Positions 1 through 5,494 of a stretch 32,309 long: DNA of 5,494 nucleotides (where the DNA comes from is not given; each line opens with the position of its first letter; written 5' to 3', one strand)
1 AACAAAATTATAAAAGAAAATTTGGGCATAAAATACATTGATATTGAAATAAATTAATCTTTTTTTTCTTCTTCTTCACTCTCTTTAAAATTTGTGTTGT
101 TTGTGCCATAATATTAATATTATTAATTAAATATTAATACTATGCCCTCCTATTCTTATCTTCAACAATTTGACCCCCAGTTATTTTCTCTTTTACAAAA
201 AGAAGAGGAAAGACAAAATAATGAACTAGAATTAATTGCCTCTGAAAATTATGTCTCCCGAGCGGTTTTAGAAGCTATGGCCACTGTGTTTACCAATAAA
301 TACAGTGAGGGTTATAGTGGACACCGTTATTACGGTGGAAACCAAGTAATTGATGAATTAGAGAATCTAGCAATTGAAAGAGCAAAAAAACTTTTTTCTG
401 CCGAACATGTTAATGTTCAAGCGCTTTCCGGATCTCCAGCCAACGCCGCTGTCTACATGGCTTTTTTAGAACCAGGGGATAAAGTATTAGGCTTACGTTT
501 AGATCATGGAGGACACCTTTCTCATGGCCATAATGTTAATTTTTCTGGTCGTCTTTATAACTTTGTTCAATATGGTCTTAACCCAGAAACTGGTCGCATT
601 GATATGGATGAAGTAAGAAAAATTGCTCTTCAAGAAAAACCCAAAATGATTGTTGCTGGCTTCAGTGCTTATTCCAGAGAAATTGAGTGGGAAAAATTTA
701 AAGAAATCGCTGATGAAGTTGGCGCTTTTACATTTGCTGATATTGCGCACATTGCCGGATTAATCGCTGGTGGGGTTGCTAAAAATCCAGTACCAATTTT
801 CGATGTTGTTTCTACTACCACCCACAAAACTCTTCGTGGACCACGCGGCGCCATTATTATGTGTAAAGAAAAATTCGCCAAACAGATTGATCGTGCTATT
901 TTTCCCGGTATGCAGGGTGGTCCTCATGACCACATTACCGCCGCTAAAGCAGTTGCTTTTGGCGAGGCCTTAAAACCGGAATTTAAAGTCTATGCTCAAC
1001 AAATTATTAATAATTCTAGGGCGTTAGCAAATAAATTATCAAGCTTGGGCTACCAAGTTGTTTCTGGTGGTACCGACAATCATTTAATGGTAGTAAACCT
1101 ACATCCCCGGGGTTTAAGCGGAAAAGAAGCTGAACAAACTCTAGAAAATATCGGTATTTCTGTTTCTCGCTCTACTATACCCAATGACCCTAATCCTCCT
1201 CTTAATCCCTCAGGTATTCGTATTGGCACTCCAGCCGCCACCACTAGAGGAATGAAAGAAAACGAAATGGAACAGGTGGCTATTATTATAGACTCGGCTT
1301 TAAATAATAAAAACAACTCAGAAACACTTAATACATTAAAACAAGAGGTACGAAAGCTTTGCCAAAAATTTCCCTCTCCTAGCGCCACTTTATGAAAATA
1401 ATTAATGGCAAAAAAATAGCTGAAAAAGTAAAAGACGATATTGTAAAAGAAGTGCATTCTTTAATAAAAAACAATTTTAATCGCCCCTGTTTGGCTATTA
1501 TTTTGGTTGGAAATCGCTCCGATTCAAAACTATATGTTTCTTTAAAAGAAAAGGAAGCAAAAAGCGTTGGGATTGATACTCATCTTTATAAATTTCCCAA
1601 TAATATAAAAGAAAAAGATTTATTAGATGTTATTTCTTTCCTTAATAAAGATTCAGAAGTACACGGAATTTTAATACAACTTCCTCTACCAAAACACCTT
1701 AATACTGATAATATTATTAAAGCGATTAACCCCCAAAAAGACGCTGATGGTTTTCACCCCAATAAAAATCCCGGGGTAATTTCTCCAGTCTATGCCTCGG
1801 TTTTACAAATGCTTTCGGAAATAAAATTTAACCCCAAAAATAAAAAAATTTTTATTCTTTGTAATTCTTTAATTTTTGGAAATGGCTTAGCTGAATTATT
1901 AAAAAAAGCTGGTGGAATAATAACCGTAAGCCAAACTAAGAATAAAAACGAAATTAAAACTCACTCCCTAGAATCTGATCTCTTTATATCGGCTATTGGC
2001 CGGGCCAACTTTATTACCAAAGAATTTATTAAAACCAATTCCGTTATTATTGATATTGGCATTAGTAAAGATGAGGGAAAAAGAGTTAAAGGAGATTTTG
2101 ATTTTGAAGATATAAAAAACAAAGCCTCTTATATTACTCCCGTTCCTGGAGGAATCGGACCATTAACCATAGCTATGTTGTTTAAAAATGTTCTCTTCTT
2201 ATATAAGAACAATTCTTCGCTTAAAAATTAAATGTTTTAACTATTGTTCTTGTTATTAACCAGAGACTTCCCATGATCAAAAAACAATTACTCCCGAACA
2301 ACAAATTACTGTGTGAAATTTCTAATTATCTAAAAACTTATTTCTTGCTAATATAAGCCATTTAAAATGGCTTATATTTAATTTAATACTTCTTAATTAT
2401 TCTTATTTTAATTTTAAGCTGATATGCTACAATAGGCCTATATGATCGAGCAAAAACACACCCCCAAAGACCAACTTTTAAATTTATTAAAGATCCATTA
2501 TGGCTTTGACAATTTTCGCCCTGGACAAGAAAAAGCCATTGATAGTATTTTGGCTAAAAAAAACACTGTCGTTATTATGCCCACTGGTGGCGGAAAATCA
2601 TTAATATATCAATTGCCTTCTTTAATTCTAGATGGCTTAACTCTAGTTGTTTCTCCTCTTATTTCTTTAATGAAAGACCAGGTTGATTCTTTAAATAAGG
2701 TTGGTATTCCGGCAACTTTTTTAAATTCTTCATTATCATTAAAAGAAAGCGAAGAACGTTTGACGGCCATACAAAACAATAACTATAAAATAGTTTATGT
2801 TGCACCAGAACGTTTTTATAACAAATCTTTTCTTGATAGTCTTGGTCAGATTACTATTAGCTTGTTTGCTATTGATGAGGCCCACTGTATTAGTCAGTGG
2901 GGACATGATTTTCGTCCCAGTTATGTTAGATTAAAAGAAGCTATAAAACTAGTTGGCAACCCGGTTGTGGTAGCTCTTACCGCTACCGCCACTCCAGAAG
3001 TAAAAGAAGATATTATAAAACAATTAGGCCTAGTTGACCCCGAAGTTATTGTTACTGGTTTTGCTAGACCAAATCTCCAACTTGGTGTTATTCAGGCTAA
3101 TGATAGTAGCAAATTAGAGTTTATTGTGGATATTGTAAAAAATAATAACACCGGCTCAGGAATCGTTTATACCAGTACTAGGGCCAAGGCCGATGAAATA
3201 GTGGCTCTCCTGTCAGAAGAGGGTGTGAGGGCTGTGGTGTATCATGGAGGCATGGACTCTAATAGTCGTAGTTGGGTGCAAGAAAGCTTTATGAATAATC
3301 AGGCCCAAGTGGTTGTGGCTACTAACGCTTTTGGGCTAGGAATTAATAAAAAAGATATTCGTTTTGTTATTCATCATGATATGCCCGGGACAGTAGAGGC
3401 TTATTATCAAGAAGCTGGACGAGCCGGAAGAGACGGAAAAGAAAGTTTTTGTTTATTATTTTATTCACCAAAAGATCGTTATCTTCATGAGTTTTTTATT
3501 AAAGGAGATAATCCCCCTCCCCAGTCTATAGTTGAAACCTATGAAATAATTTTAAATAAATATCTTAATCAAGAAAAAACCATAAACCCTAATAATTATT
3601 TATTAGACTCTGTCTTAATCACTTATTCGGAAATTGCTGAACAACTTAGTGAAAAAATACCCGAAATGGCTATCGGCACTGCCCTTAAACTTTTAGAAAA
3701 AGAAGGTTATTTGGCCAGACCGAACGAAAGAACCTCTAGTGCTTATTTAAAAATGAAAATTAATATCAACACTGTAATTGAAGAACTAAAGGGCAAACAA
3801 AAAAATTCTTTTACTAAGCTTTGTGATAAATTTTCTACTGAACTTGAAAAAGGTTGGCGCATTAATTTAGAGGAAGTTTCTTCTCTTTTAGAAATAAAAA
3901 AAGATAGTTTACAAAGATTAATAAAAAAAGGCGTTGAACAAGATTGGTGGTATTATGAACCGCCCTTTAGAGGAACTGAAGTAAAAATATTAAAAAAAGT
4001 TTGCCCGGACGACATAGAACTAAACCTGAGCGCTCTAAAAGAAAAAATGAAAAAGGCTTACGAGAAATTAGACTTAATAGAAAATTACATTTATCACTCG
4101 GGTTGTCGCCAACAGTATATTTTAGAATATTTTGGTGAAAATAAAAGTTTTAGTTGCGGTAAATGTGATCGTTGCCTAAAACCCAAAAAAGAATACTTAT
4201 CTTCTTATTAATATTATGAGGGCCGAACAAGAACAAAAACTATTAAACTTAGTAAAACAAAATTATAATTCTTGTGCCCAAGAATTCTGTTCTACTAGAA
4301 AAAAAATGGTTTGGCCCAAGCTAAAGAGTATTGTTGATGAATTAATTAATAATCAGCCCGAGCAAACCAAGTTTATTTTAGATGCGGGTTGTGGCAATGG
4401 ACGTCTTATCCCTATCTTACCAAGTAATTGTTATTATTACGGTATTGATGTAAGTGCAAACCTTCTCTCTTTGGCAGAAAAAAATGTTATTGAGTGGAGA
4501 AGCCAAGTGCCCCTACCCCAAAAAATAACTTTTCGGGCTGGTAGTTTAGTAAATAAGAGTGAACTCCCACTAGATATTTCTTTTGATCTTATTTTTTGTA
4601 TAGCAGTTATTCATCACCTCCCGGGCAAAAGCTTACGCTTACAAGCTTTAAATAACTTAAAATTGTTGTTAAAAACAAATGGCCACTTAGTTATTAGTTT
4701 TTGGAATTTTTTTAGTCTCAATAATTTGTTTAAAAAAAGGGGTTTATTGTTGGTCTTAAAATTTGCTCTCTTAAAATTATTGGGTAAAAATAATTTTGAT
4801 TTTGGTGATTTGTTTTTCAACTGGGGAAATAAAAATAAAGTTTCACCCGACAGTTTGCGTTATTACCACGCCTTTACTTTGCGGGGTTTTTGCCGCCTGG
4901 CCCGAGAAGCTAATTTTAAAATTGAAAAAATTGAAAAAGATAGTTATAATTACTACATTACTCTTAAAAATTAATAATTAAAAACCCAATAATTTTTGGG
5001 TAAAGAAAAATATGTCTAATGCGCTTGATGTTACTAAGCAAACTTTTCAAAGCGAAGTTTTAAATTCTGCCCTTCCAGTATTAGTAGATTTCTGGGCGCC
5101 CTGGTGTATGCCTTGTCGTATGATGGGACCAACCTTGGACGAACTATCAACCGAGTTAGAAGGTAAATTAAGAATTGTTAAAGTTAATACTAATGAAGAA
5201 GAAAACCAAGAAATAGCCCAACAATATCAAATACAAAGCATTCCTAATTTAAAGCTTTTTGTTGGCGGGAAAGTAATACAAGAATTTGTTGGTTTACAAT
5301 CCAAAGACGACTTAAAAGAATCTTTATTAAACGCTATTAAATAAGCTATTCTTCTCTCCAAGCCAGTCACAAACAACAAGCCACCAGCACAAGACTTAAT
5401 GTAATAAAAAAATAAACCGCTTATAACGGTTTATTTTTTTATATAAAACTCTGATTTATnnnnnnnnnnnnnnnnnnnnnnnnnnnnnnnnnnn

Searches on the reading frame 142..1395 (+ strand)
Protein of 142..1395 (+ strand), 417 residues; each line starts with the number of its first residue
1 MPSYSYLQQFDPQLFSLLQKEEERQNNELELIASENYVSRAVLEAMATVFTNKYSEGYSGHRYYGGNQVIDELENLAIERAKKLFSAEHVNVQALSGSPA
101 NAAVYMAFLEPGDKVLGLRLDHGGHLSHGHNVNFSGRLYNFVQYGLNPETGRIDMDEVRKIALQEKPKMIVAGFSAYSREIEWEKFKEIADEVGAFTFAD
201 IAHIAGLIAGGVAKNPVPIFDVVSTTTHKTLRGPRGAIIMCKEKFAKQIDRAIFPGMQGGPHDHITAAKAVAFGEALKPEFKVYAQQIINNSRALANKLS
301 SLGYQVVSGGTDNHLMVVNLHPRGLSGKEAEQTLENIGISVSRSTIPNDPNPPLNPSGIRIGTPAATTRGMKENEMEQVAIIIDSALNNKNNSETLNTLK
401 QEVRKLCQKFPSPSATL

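Call 20: search_protein_families(library=pfam, proteins=[window:142-1395:+], max_evalue=0.00001)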
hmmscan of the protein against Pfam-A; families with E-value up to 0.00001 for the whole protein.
window:142-1395:+ (417 aa): 2 families
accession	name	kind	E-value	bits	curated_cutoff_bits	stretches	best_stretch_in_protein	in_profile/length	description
PF00464.25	SHMT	-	6e-162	539.2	27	1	7-383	1-399/399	Serine hydroxymethyltransferase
PF00155.27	Aminotran_1_2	-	5e-12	46.1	19.7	1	61-371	35-353/361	Aminotransferase class I and II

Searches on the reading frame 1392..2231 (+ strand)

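Call 20: search_protein_families(library=pfam, proteins=[window:1392-2231:+], max_evalue=0.00001)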
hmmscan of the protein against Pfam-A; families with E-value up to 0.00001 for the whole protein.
window:1392-2231:+ (279 aa): 2 families
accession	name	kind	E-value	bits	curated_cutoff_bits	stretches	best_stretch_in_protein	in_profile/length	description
PF02882.25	THF_DHG_CYH_C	-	3.1e-39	134.3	27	1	126-273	12-158/160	Tetrahydrofolate dehydrogenase/cyclohydrolase, NAD(P)-binding domain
PF00763.28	THF_DHG_CYH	-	2e-38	131.6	32.8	1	4-119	1-115/115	Tetrahydrofolate dehydrogenase/cyclohydrolase, catalytic domain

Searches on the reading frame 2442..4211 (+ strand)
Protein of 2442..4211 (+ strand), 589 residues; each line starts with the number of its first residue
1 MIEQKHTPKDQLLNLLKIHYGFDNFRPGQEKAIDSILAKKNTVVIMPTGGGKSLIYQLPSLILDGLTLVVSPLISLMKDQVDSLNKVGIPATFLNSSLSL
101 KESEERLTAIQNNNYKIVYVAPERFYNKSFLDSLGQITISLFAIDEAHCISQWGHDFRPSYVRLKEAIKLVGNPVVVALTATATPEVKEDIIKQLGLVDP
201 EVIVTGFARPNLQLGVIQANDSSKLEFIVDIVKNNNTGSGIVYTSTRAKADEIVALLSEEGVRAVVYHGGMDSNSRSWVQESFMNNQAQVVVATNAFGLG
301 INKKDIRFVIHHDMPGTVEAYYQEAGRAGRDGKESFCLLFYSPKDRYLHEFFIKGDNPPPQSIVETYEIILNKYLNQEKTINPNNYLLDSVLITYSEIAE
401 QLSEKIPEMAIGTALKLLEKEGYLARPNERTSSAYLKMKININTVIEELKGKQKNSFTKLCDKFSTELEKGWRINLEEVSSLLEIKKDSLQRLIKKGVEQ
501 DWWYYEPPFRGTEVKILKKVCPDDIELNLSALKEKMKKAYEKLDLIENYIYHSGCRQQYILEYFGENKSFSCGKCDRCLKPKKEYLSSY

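Call 20: search_protein_families(library=pfam, proteins=[window:2442-4211:+], max_evalue=0.00001)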
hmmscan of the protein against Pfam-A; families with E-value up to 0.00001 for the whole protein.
window:2442-4211:+ (589 aa): 4 families
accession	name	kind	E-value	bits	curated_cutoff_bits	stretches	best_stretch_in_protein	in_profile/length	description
PF00270.35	DEAD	-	6.1e-28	98.1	26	1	26-188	1-165/167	DEAD/DEAH box helicase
PF00271.37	Helicase_C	-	5.1e-26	91.5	23.5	1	224-332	2-110/110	Helicase conserved C-terminal domain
PF16124.10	RecQ_Zn_bind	-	2.8e-11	44.4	25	1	531-579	16-66/66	RecQ zinc-binding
PF04851.21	ResIII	-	4.2e-10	40.2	22.5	1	25-183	4-162/164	Type III restriction enzyme, res subunit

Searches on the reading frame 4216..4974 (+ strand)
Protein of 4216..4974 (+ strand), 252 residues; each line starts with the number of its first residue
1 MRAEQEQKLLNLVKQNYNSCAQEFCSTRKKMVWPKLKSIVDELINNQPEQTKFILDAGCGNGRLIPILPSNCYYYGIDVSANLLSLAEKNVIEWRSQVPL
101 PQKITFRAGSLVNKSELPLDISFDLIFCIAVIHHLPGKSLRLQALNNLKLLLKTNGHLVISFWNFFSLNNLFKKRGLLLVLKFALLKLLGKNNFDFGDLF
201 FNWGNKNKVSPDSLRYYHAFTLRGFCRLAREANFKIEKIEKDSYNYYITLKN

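Call 20: search_protein_families(library=pfam, proteins=[window:4216-4974:+], max_evalue=0.00001)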
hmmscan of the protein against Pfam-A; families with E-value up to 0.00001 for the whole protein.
window:4216-4974:+ (252 aa): 5 families
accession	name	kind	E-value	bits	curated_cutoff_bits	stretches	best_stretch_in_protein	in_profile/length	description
PF08242.18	Methyltransf_12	-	1.8e-14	54.7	30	1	55-158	1-98/98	Methyltransferase domain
PF08241.18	Methyltransf_11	-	4.4e-13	50.1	21.2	1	55-160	1-95/95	Methyltransferase domain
PF13489.12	Methyltransf_23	-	1.8e-12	47.7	27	1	40-237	13-162/164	Methyltransferase domain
PF13847.12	Methyltransf_31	-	2e-12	47.4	27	1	54-163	7-112/145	Methyltransferase domain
PF13649.12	Methyltransf_25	-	8.7e-12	46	27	1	54-156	1-97/97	Methyltransferase domain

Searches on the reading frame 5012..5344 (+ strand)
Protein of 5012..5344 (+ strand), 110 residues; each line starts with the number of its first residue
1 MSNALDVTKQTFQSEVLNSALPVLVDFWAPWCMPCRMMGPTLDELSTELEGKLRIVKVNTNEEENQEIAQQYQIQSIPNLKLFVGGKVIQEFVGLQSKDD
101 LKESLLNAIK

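Call 20: search_protein_families(library=pfam, proteins=[window:5012-5344:+], max_evalue=0.00001)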
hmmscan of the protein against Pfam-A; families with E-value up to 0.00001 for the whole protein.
window:5012-5344:+ (110 aa): 3 families
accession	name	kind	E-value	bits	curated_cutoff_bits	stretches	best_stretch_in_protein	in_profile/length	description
PF00085.26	Thioredoxin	-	7.1e-29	100.3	23.5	1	5-105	3-101/103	Thioredoxin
PF13098.12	Thioredoxin_2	-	2.1e-08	34.9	27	1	20-103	5-102/104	Thioredoxin-like domain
PF13905.12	Thioredoxin_8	-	1e-07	32.6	27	0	22-65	3-48/94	Thioredoxin-like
